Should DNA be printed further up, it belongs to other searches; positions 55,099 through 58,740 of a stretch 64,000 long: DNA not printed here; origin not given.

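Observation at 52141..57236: Sharply bounded 333-bp near-identical inverted tract inside otherwise diverged paralogues (gene-conversion footprint)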

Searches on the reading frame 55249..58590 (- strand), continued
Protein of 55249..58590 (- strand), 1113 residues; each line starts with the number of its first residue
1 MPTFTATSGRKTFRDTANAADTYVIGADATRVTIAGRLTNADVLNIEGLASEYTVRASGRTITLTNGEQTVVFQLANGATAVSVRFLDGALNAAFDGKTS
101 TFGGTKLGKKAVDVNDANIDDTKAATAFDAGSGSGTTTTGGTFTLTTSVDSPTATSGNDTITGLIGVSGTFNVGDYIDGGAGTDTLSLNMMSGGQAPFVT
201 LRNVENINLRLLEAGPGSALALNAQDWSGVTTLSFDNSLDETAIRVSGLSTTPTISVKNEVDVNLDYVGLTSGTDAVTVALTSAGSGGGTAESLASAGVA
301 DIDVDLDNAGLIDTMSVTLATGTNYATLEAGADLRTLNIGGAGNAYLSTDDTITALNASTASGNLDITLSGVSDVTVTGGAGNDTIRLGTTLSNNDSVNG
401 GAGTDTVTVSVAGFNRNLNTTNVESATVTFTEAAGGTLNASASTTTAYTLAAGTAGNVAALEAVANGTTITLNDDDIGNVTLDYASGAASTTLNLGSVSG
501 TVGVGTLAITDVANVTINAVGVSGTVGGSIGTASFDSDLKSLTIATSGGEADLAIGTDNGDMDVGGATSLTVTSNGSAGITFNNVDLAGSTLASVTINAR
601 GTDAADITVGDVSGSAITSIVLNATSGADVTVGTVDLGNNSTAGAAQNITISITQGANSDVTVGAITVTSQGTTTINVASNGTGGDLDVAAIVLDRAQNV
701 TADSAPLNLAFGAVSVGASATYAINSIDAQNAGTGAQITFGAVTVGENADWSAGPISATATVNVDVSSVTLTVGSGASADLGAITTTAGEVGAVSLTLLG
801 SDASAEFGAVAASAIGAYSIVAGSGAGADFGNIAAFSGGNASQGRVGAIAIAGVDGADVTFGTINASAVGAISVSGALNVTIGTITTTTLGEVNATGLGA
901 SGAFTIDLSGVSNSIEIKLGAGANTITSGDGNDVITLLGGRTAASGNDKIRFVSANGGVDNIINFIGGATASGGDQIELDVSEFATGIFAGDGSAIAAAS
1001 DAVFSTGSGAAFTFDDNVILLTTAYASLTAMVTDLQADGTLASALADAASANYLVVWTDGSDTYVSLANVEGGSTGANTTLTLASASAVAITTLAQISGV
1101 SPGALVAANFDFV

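Call 29: find_encoding_contigs(protein=P0014, flank=10000, max_places=4)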
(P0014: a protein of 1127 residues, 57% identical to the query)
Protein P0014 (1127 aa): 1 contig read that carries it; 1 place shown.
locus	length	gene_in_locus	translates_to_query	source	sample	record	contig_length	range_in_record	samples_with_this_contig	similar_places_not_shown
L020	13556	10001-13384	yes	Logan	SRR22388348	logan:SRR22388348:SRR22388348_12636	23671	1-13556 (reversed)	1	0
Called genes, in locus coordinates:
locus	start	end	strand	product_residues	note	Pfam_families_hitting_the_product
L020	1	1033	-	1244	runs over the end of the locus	PF02585:PIG-L, PF00535:Glycos_transf_2, PF13632:Glyco_trans_2_3 (faint), PF00535:Glycos_transf_2, PF10111:Glyco_tranf_2_2 (weak), PF13506:Glyco_transf_21 (weak), PF13641:Glyco_tranf_2_3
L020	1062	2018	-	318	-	PF13527:Acetyltransf_9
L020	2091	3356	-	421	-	PF00005:ABC_tran, PF13476:AAA_23 (faint), PF14524:Wzt_C (faint)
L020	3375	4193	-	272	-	PF01061:ABC2_membrane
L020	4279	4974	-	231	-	PF00027:cNMP_binding, PF13545:HTH_Crp_2, PF00325:Crp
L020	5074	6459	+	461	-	PF04773:FecR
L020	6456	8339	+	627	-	PF05226:CHASE2, PF00211:Guanylate_cyc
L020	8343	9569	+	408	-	-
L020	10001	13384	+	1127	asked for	-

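Call 43: find_encoding_contigs(protein=P0013, flank=10000, max_places=4)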
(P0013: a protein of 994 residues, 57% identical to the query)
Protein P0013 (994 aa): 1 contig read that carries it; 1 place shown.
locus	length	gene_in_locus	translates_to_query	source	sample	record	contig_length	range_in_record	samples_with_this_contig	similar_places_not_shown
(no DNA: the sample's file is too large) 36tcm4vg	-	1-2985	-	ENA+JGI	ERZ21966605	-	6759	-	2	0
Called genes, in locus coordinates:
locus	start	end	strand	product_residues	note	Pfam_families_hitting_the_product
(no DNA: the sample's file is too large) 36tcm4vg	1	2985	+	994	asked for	?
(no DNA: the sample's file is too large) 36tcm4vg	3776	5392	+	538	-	PF13432:TPR_16 (faint), PF14559:TPR_19 (faint), PF13424:TPR_12 (faint)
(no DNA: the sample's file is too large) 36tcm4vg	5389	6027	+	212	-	-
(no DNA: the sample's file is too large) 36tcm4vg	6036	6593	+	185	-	PF13489:Methyltransf_23, PF13847:Methyltransf_31 (faint), PF08241:Methyltransf_11 (faint), PF08242:Methyltransf_12 (faint), PF13649:Methyltransf_25 (faint)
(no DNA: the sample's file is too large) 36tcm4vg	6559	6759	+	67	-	?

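Call 44: find_encoding_contigs(protein=P0003, flank=10000, max_places=4)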
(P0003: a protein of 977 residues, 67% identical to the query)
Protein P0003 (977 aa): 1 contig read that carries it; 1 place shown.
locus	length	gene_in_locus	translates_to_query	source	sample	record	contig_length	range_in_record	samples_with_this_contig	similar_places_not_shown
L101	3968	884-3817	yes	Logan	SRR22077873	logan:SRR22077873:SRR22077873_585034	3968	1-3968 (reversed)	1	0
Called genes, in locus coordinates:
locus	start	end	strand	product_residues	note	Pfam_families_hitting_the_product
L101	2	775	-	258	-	?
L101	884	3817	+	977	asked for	-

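Call 45: find_encoding_contigs(protein=P0002, flank=10000, max_places=4)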
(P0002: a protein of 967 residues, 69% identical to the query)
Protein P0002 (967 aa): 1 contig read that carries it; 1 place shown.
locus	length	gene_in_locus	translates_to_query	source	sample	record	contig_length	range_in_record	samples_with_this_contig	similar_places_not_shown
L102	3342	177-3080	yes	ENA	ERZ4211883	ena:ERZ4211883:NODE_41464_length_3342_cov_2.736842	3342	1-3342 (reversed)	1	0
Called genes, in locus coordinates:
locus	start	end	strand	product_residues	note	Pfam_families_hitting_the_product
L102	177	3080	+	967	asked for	-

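Call 50: find_encoding_contigs(protein=P0045, flank=10000, max_places=3)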
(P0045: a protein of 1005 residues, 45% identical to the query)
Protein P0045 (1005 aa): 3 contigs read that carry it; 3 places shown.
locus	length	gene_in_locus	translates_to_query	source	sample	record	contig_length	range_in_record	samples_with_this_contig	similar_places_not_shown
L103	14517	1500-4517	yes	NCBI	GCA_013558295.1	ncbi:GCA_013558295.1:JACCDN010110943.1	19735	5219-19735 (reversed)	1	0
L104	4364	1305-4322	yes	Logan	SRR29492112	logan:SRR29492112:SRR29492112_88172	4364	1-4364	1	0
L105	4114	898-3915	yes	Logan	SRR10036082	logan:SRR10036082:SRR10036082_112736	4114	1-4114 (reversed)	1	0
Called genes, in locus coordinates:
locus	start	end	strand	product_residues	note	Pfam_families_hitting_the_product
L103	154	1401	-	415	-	PF13356:Arm-DNA-bind_3, PF00589:Phage_integrase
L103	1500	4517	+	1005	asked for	-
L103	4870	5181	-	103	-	PF00665:rve, PF13683:rve_3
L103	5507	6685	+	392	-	PF13088:BNR_2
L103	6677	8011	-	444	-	PF02321:OEP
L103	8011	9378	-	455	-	PF25919:BSH_CusB (faint), PF00364:Biotin_lipoyl (faint), PF25973:BSH_CzcB (faint), PF25917:BSH_RND (weak), PF25984:BSH_YknX (weak), PF25994:HH_AprE, PF26002:Beta-barrel_AprE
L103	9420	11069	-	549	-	PF00664:ABC_membrane, PF00005:ABC_tran, PF02463:SMC_N (faint), PF13304:AAA_21 (faint)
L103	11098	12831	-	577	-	PF00664:ABC_membrane, PF02463:SMC_N (faint), PF00005:ABC_tran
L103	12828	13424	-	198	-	-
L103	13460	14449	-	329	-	PF01380:SIS, PF13580:SIS_2 (weak), PF00571:CBS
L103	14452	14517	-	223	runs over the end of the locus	PF01501:Glyco_transf_8 (faint)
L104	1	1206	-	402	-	?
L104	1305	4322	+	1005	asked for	-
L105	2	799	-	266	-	?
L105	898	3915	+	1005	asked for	-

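Call 51: find_encoding_contigs(protein=P0027, flank=10000, max_places=3)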
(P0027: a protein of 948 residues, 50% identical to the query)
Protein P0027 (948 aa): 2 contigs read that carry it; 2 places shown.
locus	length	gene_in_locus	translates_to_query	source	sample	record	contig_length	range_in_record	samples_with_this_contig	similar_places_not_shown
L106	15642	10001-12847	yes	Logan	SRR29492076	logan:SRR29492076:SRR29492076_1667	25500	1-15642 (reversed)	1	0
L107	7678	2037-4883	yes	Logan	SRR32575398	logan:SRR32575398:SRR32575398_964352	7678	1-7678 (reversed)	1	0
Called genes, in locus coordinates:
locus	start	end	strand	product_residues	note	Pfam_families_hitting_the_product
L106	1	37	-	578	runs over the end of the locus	PF00664:ABC_membrane, PF02463:SMC_N (faint), PF00005:ABC_tran, PF13304:AAA_21 (faint)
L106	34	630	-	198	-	-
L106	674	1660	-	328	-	PF01380:SIS, PF13580:SIS_2 (weak), PF00571:CBS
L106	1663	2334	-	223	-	PF01501:Glyco_transf_8 (weak)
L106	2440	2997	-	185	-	PF13489:Methyltransf_23, PF08242:Methyltransf_12 (faint), PF13649:Methyltransf_25 (faint)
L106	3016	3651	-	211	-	-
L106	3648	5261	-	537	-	PF14559:TPR_19 (faint)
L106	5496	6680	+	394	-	PF13088:BNR_2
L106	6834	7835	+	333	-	PF01408:GFO_IDH_MocA, PF22725:GFO_IDH_MocA_C3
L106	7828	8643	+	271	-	PF14100:DUF6807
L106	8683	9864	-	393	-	PF13356:Arm-DNA-bind_3 (weak), PF00589:Phage_integrase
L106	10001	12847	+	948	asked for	-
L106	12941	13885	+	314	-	-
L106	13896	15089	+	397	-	PF08885:GSCFA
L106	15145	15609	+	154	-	-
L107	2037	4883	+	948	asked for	-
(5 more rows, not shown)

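Call 57: predict_structure(alignment_id=A1)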
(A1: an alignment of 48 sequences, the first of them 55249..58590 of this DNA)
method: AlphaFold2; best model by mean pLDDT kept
length: 1113 residues; sequences in the alignment: 48
mean_pLDDT: 81.3   pTM: 0.69
mean pLDDT of the five models: 81.3, 80.8, 80.9, 77.4, 77.2
residues with pLDDT >= 90: 576; 70-90: 311; 50-70: 86; < 50: 140
segments of 3 or more residues with pLDDT < 50: 1-61, 63-72, 74-138, 942-944
pLDDT, mean of each block of 10 residues (from residue 1): 28 28 28 33 32 34 41 43 38 35 30 30 31 44 71 83 67 74 85 67 87 73 85 81 84 87 84 82 77 67 84 92 91 91 93 93 93 88 92 93 94 93 96 90 95 93 96 93 96 89 92 95 73 93 90 82 88 94 87 95 92 92 95 89 76 94 94 89 92 83 82 93 95 91 96 92 88 97 92 96 96 96 96 83 87 96 96 96 96 95 95 95 93 88 66 87 84 79 84 86 87 88 91 90 77 92 93 66 85 93 89 92
secondary structure, 60 per line:
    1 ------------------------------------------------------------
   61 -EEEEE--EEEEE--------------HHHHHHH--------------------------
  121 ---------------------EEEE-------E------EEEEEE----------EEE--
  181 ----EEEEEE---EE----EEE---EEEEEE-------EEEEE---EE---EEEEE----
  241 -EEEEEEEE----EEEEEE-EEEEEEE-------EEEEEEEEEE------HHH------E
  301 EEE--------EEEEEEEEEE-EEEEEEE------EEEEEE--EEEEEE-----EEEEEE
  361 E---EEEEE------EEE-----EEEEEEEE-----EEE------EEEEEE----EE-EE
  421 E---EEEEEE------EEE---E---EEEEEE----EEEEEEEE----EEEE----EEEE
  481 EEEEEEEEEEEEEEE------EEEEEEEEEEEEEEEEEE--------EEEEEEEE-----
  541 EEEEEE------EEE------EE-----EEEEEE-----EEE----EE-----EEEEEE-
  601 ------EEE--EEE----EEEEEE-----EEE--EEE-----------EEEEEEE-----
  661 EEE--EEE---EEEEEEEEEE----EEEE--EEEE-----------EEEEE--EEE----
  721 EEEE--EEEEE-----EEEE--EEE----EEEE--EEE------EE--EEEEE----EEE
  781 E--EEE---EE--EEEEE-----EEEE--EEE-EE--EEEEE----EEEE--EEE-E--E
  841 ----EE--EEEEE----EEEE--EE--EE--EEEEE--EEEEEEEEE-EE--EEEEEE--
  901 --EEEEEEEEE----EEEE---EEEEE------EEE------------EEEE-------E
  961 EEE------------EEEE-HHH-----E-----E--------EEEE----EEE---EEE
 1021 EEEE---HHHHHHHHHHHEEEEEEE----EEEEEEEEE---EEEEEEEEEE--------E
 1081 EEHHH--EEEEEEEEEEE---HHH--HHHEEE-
elements in order (helices of 4 or more, strands of 3 or more residues): E62-66 E69-73 H88-94 E142-145 E160-165 E176-178 E185-190 E200-202 E206-211 E219-223 E232-236 E242-249 E254-259 E261-267 E275-284 E300-303 E312-321 E323-329 E336-341 E344-349 E355-361 E365-369 E376-378 E384-391 E397-399 E406-411 E419-421 E425-430 E437-439 E447-452 E457-464 E469-472 E477-495 E502-519 E528-535 E541-546 E553-555 E569-574 E580-582 E594-599 E607-609 E612-614 E619-624 E630-632 E635-637 E649-655 E661-663 E666-668 E672-681 E686-689 E692-695 E707-711 E714-716 E721-724 E727-731 E737-740 E743-745 E750-753 E756-758 E769-773 E778-781 E784-786 E794-798 E804-807 E810-812 E818-822 E827-830 E833-835 E849-853 E858-861 E872-876 E879-887 E893-898 E903-911 E916-919 E923-927 E934-936 E949-952 E960-963 E976-979 E1004-1007 E1012-1014 E1018-1024 H1028-1038 E1039-1045 E1050-1058 E1062-1071 E1080-1082 E1088-1098 E1110-1112
